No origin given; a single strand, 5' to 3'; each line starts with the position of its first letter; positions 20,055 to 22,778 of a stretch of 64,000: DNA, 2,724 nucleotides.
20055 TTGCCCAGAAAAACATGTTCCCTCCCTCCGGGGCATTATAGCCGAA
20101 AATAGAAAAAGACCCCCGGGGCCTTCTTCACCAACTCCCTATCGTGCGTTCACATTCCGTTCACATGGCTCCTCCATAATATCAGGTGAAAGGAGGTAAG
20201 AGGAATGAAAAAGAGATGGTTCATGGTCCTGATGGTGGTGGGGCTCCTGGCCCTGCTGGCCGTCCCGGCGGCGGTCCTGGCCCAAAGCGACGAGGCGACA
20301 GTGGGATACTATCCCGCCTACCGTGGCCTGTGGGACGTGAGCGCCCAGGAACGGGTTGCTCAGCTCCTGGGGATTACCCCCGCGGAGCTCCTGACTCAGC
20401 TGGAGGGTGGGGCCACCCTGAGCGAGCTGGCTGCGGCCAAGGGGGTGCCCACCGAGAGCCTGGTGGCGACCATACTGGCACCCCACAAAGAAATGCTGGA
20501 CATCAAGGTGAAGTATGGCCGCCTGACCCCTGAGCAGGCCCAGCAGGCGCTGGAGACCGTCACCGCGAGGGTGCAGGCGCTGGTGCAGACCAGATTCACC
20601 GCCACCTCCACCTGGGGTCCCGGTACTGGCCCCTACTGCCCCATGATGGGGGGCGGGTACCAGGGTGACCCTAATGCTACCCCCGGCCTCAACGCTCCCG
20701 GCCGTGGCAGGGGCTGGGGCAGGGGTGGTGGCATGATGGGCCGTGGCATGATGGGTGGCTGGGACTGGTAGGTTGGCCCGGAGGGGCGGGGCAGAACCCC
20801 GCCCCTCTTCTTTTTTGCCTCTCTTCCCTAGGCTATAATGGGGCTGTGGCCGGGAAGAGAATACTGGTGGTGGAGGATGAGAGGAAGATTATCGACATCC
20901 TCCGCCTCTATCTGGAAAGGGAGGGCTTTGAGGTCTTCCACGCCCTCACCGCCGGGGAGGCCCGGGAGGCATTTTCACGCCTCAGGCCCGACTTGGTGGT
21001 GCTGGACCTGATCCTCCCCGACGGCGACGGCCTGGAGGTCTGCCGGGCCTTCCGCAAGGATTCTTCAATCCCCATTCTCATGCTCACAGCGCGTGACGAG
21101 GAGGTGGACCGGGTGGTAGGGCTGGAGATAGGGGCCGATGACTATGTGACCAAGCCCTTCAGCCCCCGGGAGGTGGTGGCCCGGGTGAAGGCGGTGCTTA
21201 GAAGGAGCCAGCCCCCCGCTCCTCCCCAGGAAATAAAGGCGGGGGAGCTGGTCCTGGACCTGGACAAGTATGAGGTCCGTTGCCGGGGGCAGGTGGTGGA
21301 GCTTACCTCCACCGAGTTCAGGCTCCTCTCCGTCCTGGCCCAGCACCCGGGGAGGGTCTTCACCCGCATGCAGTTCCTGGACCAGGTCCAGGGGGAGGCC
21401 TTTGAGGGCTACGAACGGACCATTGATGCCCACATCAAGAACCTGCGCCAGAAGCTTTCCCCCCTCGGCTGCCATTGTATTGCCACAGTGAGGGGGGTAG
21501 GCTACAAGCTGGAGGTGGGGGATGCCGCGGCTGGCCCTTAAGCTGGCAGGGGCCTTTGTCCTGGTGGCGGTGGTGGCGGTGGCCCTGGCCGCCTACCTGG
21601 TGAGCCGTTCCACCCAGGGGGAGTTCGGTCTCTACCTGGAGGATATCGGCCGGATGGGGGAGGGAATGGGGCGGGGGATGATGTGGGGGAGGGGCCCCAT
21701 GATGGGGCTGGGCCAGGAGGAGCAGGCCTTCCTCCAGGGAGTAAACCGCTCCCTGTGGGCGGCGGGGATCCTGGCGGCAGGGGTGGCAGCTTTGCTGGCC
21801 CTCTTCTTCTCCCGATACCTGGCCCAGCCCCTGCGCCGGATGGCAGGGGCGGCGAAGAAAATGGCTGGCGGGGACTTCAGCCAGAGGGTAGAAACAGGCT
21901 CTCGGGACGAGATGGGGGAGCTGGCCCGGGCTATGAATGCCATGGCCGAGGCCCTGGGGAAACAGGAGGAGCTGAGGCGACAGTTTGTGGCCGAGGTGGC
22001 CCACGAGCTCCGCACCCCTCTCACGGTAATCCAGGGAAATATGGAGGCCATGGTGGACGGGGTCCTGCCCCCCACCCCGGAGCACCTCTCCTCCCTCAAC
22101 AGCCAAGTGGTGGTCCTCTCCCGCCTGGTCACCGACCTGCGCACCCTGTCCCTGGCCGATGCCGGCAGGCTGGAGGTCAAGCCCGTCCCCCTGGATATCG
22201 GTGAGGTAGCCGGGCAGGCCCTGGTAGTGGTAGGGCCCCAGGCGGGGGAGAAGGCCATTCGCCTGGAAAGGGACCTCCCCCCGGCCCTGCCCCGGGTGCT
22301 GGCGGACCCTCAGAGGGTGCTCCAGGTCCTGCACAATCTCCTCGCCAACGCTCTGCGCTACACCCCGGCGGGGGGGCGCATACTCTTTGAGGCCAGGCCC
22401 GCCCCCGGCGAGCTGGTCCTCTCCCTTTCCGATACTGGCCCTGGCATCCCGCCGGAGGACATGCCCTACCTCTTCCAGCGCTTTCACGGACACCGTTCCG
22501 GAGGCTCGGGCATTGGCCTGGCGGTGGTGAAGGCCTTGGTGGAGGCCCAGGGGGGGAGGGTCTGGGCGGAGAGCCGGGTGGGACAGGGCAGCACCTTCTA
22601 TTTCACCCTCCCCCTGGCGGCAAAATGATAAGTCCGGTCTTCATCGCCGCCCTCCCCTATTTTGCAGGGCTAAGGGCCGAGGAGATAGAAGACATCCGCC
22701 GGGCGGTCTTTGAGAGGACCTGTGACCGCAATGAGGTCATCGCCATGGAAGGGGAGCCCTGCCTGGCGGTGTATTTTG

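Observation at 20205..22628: Spy/ZraP-like periplasmic protein and adjacent sensor kinase share Gly/Met-rich motifs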

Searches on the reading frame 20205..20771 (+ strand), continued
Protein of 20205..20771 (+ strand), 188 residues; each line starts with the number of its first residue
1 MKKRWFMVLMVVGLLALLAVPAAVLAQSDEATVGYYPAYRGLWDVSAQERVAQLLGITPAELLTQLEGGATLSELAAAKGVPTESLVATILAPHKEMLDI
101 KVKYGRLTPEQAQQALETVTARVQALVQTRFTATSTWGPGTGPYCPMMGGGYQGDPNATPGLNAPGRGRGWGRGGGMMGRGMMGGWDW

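Call 91: find_encoding_contigs(protein=P0210, flank=7000, max_places=1)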
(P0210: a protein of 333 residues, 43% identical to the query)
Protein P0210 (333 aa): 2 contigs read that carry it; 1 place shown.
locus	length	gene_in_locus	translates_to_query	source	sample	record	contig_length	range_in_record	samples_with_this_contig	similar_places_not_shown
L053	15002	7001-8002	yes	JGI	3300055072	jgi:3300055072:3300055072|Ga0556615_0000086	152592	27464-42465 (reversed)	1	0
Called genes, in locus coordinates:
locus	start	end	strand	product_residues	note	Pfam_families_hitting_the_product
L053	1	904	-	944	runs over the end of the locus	PF13231:PMT_2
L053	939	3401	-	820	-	PF00488:MutS_V, PF20297:MSSS, PF01713:Smr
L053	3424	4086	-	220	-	PF02674:Colicin_V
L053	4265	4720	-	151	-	PF04519:Bactofilin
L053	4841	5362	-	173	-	PF01252:Peptidase_A8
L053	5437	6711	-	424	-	-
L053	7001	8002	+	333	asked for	-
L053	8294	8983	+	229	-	PF00072:Response_reg, PF00486:Trans_reg_C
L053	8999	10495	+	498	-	PF00672:HAMP, PF26769:HAMP_PhoQ (faint), PF00512:HisKA, PF02518:HATPase_c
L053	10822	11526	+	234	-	PF00300:His_Phos_1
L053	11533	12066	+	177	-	PF11290:DUF3090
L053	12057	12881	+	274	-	PF00454:PI3_PI4_kinase (weak)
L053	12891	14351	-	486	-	PF00361:Proton_antipo_M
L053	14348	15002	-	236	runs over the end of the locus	-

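Call 92: find_encoding_contigs(protein=P0224, flank=7000, max_places=1)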
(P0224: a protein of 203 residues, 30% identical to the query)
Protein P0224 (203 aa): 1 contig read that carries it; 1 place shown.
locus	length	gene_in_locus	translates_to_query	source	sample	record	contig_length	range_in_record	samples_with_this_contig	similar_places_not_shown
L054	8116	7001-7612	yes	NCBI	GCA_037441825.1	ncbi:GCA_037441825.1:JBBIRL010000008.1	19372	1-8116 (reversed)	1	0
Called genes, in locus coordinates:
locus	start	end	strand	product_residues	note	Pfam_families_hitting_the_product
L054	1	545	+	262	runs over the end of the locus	PF01869:BcrAD_BadFG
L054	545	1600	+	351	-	PF01869:BcrAD_BadFG, PF12837:Fer4_6, PF00037:Fer4 (weak)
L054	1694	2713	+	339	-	PF02504:FA_synthesis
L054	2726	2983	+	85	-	PF00550:PP-binding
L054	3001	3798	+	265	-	PF00106:adh_short, PF08659:KR, PF13561:adh_short_C2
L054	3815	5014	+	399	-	PF00109:ketoacyl-synt, PF00108:Thiolase_N (weak), PF02801:Ketoacyl-synt_C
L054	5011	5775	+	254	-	PF00106:adh_short, PF08659:KR, PF13561:adh_short_C2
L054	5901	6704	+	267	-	PF00106:adh_short, PF08659:KR, PF13561:adh_short_C2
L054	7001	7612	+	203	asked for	-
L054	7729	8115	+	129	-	?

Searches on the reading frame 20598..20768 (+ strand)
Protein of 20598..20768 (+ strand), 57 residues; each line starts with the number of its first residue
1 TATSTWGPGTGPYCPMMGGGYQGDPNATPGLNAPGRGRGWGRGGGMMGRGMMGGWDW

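Call 46: search_solved_structures(query=window:20598-20768:+, max_evalue=10, show_alignments=3)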
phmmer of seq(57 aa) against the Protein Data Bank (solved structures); distinct sequences matched with E-value up to 10: 11.
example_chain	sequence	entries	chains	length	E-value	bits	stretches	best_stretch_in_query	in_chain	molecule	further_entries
8pjv_A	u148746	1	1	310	0.15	16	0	19-34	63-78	SAKe6DR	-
7kv9_A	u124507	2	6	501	0.19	15.6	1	10-52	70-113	envelope protein E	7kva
9n3b_A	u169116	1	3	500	0.2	15.6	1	10-52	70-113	Envelope protein E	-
2of6_A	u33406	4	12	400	0.24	15.3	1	10-52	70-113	envelope glycoprotein E | Envelope protein E | Envelope glycoprotein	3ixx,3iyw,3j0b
3i50_E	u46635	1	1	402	0.24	15.3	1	10-52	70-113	Envelope glycoprotein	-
2i69_A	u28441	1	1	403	0.24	15.3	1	10-52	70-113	Polyprotein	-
7e4k_A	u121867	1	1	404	0.25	15.3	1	10-52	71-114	Core protein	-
2hg0_A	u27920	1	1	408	0.25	15.3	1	10-52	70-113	Envelope glycoprotein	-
7a3n_A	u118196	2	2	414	0.83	13.6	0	13-52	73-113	Core protein | Envelope protein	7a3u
3nfv_A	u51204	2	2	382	0.89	13.5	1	24-47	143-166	alginate lyase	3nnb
7d6v_A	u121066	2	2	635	1.6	12.7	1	10-54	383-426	Succinate dehydrogenase subunit A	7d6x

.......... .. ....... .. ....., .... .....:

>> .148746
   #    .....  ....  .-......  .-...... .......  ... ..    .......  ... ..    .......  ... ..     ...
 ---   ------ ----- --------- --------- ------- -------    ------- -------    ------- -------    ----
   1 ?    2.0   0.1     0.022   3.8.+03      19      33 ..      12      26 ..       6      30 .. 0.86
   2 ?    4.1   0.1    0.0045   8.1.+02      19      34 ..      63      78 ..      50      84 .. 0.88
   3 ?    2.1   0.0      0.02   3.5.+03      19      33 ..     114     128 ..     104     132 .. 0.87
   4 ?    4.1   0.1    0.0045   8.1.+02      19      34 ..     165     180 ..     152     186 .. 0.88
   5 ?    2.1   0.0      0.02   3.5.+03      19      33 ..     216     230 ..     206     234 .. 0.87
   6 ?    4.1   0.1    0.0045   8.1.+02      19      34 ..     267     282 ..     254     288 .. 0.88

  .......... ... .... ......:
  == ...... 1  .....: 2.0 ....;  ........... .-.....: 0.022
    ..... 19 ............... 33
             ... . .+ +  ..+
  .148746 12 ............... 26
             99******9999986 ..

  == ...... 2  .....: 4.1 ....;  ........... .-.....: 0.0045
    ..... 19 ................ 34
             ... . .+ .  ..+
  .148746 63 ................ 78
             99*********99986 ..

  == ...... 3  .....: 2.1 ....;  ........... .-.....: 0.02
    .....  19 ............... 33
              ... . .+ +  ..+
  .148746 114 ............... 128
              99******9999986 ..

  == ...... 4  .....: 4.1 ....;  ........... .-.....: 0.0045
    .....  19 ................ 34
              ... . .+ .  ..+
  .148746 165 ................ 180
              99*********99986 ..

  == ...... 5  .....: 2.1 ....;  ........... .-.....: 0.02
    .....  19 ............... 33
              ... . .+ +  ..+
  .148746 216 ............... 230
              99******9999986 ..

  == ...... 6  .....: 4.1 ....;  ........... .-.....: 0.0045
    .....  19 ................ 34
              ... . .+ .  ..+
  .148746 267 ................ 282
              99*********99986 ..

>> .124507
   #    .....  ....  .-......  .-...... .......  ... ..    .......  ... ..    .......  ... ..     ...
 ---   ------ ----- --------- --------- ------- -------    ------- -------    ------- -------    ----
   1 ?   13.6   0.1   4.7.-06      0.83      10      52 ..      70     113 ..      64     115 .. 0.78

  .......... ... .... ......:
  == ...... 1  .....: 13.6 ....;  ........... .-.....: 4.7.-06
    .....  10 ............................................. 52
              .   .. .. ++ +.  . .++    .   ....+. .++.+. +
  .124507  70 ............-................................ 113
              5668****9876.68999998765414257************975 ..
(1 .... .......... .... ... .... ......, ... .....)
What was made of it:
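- Tried and rejected: A PDB search with the tail peptide alone gave only noise (call 46).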

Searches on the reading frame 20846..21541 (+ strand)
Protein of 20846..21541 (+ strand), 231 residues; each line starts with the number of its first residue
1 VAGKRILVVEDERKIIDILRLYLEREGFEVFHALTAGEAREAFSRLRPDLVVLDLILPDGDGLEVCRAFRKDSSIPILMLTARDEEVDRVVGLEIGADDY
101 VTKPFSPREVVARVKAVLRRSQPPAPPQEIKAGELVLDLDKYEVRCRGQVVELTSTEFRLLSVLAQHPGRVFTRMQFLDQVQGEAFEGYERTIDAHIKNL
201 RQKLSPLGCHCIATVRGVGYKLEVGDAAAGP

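Call 3: search_protein_families(library=pfam, proteins=[window:20846-21541:+], max_evalue=0.1)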
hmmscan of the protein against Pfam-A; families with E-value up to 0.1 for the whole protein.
window:20846-21541:+ (231 aa): 3 families
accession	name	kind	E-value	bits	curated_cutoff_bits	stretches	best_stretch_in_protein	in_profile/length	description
PF00072.30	Response_reg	-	5.5e-28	97.8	30.2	1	6-115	1-111/111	Response regulator receiver domain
PF00486.34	Trans_reg_C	-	9.7e-25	86.9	26.2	1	148-222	1-77/77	Transcriptional regulatory protein, C terminal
PF23198.2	PDE8A_N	-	0.061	13.7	29.6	1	5-73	12-81/147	PDE8A-like, N-terminal domain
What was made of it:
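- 20846..21541 (+): OmpR/PhoB-family response regulator, 231 aa. Closest curated family is CreB. Call 3 (Response_reg 5.5e-28, Trans_reg_C 9.7e-25).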

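Call 4: search_protein_families(library=ncbifam, proteins=[window:20846-21541:+], max_evalue=0.1)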
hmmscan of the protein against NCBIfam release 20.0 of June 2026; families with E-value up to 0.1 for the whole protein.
window:20846-21541:+ (231 aa): 105 families (the best 25 are shown)
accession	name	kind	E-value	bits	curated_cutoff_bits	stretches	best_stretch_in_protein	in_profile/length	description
NF008296.0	PRK11083.1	equivalog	3.4e-73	245.8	273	1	3-223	3-226/228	two-component system response regulator CreB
TIGR02154.1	PhoB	equivalog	1.7e-71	240.2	296.2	1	3-222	2-225/226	phosphate regulon transcriptional regulator PhoB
NF040534.1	resp_reg_YycF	equivalog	1.2e-66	224.3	340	1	4-223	1-228/231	response regulator YycF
NF007982.1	PRK10710.1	equivalog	3e-66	223.3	380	1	4-224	8-229/235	envelope stress response regulator BaeR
NF040689.1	MtrAB_MtrA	equivalog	4.9e-63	212.4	300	1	6-221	1-217/219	MtrAB system response regulator MtrA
NF041733.1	resp_reg_CseB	equivalog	3.2e-59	200.1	350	1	5-223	2-227/228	two-component system response regulator CseB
NF045944.1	ResRegRpaBCyano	equivalog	5.7e-59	199.3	330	1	7-222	1-227/229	response regulator transcription factor RpaB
NF007005.1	PRK09468.1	equivalog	8.1e-57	192.4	331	1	4-221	4-230/237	osmolarity response regulator transcription factor OmpR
NF033117.2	vanR_ACDEGLN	exception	2.2e-56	190.9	350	1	6-223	1-226/226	VanR-ABDEGLN family response regulator transcription factor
NF053854.1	RespRegPhoBBctds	equivalog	4.2e-56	189.8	270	1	6-222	1-224/225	two-component system response regulator PhoB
NF012227.0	AdeR_RR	equivalog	4.5e-54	183.4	340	1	3-223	11-237/239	efflux system response regulator transcription factor AdeR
NF007546.0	PRK10161.1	equivalog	5.2e-53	180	471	1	4-222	3-225/229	phosphate response regulator transcription factor PhoB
NF041209.1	resp_regPieR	equivalog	1.4e-51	175.4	450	1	5-223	2-228/231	two component system response regulator PieR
NF008199.0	PRK10955.1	equivalog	1.3e-50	172.5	341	1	5-221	3-227/232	envelope stress response regulator transcription factor CpxR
NF008034.0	PRK10766.1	equivalog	2.8e-48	164.4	275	1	4-222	3-226/231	two-component system response regulator TorR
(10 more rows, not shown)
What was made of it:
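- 20846..21541 (+): Call 4 (CreB 245.8 bits, cutoff 273).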

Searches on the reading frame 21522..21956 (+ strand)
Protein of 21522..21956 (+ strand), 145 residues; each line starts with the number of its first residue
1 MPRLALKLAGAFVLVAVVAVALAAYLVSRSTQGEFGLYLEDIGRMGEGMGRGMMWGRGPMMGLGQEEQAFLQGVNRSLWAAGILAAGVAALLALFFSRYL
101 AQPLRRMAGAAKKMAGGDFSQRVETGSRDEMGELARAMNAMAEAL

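Call 40: find_homologous_proteins(query=window:21522-21956:+, max_evalue=0.001)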
Query seq(145 aa): 733 candidates shared short words with the query, none scored E <= 0.001.
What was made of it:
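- Tried and rejected: A database search with the kinase's first 145 residues returned nothing and used up one search (call 40).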

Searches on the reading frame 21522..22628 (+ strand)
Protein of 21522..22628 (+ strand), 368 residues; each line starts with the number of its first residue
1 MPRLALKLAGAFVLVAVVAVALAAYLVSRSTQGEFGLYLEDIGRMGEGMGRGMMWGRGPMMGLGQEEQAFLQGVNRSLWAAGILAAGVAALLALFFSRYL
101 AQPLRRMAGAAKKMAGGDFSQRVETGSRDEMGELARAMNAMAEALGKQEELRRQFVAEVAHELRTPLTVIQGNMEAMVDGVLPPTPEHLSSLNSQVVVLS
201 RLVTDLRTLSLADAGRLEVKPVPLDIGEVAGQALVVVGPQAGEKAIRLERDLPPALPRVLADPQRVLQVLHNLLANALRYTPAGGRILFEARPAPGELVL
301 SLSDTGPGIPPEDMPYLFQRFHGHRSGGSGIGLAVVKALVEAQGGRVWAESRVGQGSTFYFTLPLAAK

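Call 3: search_protein_families(library=pfam, proteins=[window:21522-22628:+], max_evalue=0.1)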
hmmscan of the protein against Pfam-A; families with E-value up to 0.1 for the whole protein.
window:21522-22628:+ (368 aa): 4 families
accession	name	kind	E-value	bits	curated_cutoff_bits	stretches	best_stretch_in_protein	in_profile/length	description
PF02518.31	HATPase_c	-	1.4e-28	100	26.4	1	262-366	2-110/111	Histidine kinase-, DNA gyrase B-, and HSP90-like ATPase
PF00672.30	HAMP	-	8.8e-19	68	25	1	95-145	1-51/53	HAMP domain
PF00512.31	HisKA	-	3.3e-14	53.1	26.9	1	152-215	2-66/66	His Kinase A (phospho-acceptor) domain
PF13581.12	HATPase_c_2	-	0.0016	18.9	27.4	1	273-341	39-110/127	Histidine kinase-like ATPase domain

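Call 4: search_protein_families(library=ncbifam, proteins=[window:21522-22628:+], max_evalue=0.1)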
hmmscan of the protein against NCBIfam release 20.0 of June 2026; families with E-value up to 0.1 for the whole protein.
window:21522-22628:+ (368 aa): 93 families (the best 25 are shown)
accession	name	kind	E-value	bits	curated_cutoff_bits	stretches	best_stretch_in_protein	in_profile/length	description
NF012163.2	BaeS_SmeS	equivalog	2.3e-73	247.7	500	1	70-351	158-444/457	sensor histidine kinase efflux regulator BaeS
NF007837.0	PRK10549.1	equivalog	8.6e-68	229.1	603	1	72-366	160-459/466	envelope stress sensor histidine kinase BaeS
NF033092.0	HK_WalK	equivalog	5e-62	210.3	725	2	147-365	367-594/594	cell wall metabolism sensor histidine kinase WalK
NF046044.1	PnpS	equivalog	1.7e-51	175.5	400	2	147-364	165-390/390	two-component system histidine kinase PnpS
NF012226.0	AdeS_HK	equivalog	1.6e-48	165.7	500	1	79-364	61-352/353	two-component sensor histidine kinase AdeS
NF040691.1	MtrAB_MtrB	equivalog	7.7e-48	163.7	450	1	65-367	177-494/507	MtrAB system histidine kinase MtrB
TIGR02966.1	phoR_proteo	equivalog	3.3e-44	151.3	334.2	1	147-362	109-332/333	phosphate regulon sensor histidine kinase PhoR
TIGR01386.1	cztS_silS_copS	subfamily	1.3e-43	149.6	292.55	1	65-364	153-457/457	heavy metal sensor histidine kinase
NF008468.0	PRK11360.1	equivalog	3.5e-41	141.3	646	2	154-367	398-610/616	two-component system sensor histidine kinase AtoS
NF006800.0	PRK09303.1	equivalog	6e-41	140.7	342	1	141-366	140-378/383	histidine kinase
NF045911.1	TCSHisKinNblS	equivalog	1.8e-38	132.3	1000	2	150-365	386-620/621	two-component system sensor histidine kinase NblS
TIGR02956.1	TMAO_torS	equivalog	3.4e-38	131.4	676.5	1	153-366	465-683/967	TMAO reductase system sensor histidine kinase/response regulator TorS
NF041210.1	his_kin_PieS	equivalog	1.4e-37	129.8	850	1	73-366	164-471/474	two component system sensor histidine kinase PieS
NF058527.1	HistKinChvGCaul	equivalog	1.6e-37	129.4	740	1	82-357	233-520/535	two-component sensor histidine kinase ChvG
NF033093.1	HK_VicK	exception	2e-36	125.6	680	1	147-365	204-435/448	cell wall metabolism sensor histidine kinase VicK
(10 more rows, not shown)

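Call 54: search_protein_representatives(protein=window:21522-22625:+)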
Query: 368 residues. Proteins with E-value up to 0.001 (for the whole library): 1520623; up to 1e-10: 939253; up to 1e-30: 46521. The best 150 are listed.
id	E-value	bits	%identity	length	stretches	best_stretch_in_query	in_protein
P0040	5.9e-139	479.5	68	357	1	10-365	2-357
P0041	5.3e-106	371.1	34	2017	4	140-365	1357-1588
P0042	4.7e-101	354.8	51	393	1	3-365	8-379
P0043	8.4e-99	347.4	54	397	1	4-366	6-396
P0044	4.5e-97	341.7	49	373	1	4-366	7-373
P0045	4.4e-96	338.5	50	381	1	3-366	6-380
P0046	1.2e-93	330.5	50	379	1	4-367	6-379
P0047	1.7e-93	329.9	50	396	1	4-361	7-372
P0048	1.1e-92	327.4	47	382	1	3-368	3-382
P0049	8.2e-92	324.5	48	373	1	3-366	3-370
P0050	1.1e-91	324.0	49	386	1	4-366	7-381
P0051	4.3e-90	318.8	49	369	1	4-366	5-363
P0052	7.0e-88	311.5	48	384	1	7-365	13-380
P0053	3.1e-87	309.4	37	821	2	86-363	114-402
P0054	3.7e-87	309.1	50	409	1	5-366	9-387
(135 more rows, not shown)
